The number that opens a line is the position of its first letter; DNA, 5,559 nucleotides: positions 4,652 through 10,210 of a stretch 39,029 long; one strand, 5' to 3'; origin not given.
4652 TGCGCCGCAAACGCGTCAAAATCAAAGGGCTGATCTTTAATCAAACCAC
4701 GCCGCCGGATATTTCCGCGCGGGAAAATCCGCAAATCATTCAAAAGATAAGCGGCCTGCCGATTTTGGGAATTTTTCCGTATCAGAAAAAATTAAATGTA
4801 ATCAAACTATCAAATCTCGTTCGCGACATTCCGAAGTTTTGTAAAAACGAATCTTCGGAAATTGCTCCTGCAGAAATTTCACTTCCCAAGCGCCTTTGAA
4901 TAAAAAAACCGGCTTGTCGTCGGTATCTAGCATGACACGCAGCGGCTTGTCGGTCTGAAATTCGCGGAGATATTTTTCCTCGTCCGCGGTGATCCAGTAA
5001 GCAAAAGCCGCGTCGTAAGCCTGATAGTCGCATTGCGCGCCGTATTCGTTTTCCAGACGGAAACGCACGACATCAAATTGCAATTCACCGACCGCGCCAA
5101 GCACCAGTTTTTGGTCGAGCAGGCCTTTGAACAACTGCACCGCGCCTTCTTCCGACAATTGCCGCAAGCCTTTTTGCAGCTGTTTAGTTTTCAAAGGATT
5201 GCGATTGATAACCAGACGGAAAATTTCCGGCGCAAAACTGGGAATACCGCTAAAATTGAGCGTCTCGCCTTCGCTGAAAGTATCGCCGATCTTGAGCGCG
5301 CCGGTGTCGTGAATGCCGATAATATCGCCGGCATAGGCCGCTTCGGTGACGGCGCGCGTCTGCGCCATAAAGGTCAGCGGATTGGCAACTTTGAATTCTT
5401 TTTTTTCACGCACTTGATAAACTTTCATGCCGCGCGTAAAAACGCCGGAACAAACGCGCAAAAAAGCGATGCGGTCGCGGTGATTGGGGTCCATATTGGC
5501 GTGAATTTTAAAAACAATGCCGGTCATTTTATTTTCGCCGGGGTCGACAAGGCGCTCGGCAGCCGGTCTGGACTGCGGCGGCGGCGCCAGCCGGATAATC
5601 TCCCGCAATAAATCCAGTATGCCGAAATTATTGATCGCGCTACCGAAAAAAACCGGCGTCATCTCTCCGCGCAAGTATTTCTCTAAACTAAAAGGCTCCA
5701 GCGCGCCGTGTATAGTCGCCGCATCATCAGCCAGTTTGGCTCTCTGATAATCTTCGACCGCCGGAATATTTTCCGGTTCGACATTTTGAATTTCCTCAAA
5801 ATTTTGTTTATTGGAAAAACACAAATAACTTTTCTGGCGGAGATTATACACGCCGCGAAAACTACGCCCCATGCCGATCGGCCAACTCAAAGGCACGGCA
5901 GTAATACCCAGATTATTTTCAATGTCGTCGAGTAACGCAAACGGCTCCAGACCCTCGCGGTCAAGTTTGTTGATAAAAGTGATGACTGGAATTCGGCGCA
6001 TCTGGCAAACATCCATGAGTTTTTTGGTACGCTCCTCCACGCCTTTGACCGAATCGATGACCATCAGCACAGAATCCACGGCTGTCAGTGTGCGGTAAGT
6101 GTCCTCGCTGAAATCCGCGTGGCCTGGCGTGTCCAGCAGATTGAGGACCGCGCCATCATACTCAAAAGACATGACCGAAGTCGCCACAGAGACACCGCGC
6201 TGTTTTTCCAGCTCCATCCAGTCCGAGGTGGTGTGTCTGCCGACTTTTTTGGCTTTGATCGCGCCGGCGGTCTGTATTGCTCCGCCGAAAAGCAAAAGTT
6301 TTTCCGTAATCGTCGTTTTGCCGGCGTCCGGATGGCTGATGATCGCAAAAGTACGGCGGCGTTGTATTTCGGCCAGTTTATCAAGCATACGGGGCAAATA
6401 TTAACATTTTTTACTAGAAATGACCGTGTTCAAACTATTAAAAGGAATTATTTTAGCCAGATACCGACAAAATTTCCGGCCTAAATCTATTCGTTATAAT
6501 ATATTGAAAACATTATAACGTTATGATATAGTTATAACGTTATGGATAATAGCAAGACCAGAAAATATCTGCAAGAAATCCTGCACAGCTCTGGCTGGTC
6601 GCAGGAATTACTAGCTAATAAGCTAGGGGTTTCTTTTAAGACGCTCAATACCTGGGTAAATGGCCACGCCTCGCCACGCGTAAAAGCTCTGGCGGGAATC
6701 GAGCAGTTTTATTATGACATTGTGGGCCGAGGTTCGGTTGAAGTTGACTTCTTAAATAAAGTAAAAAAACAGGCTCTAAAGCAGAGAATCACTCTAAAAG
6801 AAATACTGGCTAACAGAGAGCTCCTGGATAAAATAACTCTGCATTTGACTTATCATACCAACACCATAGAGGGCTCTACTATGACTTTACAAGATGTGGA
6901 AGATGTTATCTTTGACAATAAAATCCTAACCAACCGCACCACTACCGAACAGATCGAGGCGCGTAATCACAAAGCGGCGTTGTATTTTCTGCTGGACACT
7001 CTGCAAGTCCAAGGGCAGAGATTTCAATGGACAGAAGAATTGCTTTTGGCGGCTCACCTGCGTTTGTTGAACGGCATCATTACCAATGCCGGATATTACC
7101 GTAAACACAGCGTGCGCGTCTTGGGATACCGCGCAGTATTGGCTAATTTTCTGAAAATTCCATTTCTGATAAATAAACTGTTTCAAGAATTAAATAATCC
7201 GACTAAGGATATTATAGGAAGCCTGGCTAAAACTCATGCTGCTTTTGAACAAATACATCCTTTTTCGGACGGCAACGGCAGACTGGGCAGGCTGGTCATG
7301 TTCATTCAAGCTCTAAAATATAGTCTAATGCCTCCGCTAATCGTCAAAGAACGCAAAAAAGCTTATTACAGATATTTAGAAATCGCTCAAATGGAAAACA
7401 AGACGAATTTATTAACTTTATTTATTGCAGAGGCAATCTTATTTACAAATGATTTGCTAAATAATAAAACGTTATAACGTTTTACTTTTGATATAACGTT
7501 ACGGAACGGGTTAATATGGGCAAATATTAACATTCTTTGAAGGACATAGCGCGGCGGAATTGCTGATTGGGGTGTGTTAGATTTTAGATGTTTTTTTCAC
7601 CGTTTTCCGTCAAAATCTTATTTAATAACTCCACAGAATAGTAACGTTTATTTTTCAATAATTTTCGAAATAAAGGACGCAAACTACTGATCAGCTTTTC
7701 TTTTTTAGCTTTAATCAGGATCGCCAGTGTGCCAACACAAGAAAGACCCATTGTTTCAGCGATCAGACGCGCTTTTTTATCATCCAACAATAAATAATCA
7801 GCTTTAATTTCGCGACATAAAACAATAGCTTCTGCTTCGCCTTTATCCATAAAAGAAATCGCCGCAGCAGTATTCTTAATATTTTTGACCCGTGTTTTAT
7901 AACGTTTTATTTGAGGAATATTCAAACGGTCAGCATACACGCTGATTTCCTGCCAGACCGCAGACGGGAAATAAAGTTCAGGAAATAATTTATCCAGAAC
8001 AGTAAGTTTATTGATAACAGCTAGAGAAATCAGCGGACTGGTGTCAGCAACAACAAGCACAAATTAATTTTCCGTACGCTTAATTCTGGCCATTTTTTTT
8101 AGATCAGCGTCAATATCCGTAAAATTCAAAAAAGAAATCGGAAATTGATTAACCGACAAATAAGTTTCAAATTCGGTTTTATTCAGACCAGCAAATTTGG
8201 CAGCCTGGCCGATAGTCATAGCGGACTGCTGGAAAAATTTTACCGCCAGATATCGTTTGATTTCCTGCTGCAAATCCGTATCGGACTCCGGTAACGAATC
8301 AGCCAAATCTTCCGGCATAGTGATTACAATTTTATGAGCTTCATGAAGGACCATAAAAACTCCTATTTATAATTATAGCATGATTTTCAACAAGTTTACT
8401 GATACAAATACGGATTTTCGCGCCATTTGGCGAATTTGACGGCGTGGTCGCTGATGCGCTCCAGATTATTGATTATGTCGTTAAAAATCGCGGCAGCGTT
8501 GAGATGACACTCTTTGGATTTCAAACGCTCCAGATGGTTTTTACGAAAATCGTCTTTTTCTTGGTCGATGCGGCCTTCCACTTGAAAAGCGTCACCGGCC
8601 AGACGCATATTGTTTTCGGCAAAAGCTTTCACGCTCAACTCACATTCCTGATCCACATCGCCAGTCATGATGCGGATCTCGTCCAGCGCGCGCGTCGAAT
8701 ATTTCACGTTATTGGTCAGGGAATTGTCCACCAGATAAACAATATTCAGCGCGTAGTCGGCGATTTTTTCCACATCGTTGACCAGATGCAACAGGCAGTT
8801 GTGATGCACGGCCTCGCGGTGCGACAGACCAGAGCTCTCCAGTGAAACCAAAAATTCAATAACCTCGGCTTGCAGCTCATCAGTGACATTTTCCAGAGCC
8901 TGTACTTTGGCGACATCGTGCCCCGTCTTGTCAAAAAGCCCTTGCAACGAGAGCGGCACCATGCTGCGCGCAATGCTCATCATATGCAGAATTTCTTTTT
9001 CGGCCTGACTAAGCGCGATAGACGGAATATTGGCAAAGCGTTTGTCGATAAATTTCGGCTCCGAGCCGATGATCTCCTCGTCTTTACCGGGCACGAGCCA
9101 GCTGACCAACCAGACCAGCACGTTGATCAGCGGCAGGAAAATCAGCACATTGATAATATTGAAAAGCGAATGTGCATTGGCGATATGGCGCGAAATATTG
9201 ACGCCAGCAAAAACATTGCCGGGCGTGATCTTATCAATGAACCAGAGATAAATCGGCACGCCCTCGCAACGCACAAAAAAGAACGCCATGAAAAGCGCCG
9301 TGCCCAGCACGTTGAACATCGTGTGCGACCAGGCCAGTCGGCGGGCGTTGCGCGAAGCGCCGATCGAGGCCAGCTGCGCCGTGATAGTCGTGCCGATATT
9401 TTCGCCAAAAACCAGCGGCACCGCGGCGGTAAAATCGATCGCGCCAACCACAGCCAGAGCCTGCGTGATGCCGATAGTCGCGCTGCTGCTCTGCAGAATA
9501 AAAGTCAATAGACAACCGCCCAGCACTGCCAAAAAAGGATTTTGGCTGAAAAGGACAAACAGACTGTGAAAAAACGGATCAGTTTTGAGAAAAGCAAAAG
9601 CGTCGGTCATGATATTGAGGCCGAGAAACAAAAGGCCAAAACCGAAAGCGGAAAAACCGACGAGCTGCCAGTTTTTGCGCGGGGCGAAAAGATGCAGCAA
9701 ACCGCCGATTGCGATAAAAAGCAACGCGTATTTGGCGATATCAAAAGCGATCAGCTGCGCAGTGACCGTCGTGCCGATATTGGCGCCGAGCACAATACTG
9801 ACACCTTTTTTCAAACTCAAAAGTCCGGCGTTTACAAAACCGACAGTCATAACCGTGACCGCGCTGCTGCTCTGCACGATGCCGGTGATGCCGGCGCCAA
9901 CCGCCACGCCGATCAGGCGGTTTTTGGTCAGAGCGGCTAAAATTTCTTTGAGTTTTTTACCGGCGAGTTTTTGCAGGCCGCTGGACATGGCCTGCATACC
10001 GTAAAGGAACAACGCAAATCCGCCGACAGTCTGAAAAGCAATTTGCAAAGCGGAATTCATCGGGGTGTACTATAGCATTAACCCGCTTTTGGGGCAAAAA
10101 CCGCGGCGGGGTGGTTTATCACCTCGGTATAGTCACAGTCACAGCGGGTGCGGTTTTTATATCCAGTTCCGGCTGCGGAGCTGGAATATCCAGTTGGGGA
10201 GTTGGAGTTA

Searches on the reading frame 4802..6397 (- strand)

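Call 8: search_protein_families(library=pfam, proteins=[window:4802-6397:-])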
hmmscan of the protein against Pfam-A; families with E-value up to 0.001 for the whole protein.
window:4802-6397:- (531 aa): 5 families
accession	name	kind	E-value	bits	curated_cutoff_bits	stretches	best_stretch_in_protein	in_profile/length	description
PF00009.33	GTP_EFTU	-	2.4e-48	164.7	26.5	1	13-272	2-187/188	Elongation factor Tu GTP binding domain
PF16658.11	RF3_C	-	7.7e-43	145.9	40.1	1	382-509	1-131/132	Class II release factor RF3, C-terminal domain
PF22042.2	EF-G_D2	-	2.3e-24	85.8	27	1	291-376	2-83/84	Elongation factor G domain 2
PF03144.31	GTP_EFTU_D2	-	3.7e-11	43.7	30.3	1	309-374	2-72/73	Elongation factor Tu domain 2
PF01926.29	MMR_HSR1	-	1.5e-06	28.7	21.9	1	17-144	2-113/113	50S ribosome-binding GTPase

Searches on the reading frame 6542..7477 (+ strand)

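Call 8: search_protein_families(library=pfam, proteins=[window:6542-7477:+])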
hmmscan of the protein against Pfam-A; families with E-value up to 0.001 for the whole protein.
window:6542-7477:+ (311 aa): 2 families
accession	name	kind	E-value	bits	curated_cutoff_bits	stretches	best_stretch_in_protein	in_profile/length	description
PF02661.23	Fic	-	4.4e-17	63.1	24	1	164-255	3-91/93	Fic/DOC family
PF01381.28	HTH_3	-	3.9e-07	30.4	23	1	16-56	7-47/55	Helix-turn-helix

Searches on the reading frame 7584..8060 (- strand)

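Call 7: search_protein_families(library=ncbifam, proteins=[window:7584-8060:-])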
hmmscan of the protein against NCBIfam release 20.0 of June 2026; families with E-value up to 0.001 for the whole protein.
window:7584-8060:- (158 aa): 0 families

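Call 8: search_protein_families(library=pfam, proteins=[window:7584-8060:-])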
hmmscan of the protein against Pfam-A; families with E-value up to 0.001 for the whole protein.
window:7584-8060:- (158 aa): 1 family
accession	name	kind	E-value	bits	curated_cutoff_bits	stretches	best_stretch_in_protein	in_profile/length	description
PF11848.13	DUF3368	-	2.2e-12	47.1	27.3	1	109-150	2-43/46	Domain of unknown function (DUF3368)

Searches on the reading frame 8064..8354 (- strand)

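Call 7: search_protein_families(library=ncbifam, proteins=[window:8064-8354:-])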
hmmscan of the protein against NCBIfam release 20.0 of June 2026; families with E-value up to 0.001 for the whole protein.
window:8064-8354:- (96 aa): 0 families

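Call 8: search_protein_families(library=pfam, proteins=[window:8064-8354:-])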
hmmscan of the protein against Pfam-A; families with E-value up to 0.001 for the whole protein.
window:8064-8354:- (96 aa): 1 family
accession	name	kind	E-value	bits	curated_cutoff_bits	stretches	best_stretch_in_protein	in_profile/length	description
PF03683.19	UPF0175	-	5.5e-16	58.5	27.9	1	13-86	1-74/75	Uncharacterised protein family (UPF0175)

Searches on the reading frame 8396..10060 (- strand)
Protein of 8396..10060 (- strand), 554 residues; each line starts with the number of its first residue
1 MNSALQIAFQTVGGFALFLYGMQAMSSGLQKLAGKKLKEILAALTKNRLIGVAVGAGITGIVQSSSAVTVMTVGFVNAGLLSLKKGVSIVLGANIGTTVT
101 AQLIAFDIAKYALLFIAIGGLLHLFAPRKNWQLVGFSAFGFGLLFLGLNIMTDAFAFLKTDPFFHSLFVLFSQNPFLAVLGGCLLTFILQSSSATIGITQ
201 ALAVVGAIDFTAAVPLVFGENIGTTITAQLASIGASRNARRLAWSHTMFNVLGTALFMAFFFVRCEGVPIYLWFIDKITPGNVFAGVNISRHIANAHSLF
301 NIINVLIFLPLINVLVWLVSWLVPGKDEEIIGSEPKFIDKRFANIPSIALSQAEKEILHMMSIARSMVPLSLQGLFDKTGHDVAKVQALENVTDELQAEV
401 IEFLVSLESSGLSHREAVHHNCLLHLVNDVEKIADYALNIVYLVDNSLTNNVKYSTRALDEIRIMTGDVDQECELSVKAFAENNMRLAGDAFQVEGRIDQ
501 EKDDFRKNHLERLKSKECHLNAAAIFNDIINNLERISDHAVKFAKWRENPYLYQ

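Call 8: search_protein_families(library=pfam, proteins=[window:8396-10060:-])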
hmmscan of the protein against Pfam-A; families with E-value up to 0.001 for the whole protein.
window:8396-10060:- (554 aa): 2 families
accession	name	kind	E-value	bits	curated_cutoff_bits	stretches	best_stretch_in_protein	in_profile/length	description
PF02690.20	Na_Pi_cotrans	-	1.5e-65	219.8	29.1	2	17-152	1-136/137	Na+/Pi-cotransporter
PF01895.24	PhoU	-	3.8e-20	72.5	23.5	2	467-546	6-88/89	PhoU domain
